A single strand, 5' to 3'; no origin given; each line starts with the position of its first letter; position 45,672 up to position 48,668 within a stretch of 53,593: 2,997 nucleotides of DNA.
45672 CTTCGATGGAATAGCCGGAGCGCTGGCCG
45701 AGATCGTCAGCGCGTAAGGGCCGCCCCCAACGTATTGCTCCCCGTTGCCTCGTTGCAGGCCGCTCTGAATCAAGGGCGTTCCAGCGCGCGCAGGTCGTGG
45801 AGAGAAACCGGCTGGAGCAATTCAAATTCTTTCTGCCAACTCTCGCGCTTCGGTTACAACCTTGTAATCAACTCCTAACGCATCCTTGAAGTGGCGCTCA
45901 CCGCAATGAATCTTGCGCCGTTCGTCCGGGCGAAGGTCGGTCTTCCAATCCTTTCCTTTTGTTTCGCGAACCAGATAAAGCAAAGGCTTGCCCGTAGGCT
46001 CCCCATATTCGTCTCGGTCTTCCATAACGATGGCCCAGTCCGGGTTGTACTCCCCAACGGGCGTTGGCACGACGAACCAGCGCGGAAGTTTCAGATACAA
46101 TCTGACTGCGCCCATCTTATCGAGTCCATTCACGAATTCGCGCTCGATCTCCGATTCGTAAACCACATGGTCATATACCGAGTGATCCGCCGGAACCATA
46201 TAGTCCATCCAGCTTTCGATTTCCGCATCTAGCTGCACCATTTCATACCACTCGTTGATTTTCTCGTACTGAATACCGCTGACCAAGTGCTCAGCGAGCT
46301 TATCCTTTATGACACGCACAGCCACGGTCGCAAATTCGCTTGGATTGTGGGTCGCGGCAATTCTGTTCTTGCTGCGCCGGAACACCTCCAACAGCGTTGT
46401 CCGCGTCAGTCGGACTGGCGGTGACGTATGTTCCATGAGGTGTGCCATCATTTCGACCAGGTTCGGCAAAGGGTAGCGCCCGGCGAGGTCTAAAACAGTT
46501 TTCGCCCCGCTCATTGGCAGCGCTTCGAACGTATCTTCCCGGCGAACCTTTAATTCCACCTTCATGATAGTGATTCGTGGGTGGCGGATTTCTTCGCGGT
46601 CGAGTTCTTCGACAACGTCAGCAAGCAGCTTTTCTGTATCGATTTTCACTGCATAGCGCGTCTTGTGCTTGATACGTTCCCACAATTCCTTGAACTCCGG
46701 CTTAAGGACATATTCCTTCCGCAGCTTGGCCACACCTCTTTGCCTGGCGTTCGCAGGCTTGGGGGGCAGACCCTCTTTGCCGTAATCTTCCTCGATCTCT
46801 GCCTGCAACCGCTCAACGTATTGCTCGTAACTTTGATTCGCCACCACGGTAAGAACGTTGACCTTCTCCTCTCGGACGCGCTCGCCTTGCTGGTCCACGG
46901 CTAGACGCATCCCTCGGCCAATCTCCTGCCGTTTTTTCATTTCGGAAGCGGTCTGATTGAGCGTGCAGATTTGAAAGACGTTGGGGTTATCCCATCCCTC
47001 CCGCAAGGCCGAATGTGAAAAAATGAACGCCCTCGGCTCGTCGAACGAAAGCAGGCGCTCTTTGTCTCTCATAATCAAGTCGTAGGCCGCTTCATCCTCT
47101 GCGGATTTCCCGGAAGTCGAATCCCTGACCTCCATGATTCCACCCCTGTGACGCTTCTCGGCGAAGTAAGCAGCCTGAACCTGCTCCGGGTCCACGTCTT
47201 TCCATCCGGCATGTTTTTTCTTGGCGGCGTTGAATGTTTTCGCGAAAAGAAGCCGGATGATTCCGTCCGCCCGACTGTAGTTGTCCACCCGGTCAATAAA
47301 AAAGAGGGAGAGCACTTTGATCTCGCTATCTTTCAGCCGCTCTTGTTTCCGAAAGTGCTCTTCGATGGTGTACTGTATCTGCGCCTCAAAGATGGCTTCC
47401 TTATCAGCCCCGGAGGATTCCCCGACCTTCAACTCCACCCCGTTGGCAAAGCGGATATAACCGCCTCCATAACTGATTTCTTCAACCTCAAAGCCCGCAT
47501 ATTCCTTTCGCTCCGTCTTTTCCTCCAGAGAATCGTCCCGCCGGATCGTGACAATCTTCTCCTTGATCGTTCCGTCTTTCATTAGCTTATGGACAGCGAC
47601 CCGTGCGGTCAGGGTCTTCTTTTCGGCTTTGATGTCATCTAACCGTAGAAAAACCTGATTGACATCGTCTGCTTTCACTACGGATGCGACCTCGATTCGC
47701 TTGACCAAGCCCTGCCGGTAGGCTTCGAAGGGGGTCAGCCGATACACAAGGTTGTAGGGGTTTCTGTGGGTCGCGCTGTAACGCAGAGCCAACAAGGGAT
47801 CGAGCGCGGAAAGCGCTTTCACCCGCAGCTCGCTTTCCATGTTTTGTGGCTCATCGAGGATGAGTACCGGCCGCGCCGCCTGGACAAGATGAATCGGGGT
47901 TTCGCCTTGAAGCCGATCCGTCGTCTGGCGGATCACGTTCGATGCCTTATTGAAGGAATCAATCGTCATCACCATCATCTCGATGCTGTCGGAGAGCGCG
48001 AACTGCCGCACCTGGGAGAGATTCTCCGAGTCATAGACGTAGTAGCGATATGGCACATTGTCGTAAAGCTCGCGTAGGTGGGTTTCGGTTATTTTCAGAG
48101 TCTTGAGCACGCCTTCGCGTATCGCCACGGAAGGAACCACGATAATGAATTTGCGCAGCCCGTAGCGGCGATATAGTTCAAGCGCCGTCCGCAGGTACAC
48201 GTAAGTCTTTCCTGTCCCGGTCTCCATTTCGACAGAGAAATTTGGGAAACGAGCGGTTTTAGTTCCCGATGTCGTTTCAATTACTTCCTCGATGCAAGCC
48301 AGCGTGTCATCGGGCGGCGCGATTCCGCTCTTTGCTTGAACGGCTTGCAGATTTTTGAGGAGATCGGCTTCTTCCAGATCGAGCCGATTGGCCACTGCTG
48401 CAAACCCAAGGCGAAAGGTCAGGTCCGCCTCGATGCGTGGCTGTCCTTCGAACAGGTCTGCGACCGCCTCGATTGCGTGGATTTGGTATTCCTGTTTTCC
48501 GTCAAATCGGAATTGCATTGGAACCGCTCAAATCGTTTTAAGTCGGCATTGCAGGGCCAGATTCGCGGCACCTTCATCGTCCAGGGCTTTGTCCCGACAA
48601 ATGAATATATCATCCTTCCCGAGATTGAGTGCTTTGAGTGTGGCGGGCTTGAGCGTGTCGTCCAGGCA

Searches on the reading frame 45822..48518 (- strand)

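Call 20: search_protein_families(library=pfam, proteins=[window:45822-48518:-], max_evalue=0.00001)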
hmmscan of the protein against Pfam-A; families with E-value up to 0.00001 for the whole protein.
window:45822-48518:- (898 aa): 3 families
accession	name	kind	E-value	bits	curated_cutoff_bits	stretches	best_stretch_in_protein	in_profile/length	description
PF19778.5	RE_endonuc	-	1.6e-34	118.4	23.4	1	779-890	2-107/108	Endonuclease domain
PF04851.21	ResIII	-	1.9e-13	51.1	22.5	1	67-250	20-161/164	Type III restriction enzyme, res subunit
PF00270.35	DEAD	-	8.5e-07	29.3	26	1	93-238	16-140/167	DEAD/DEAH box helicase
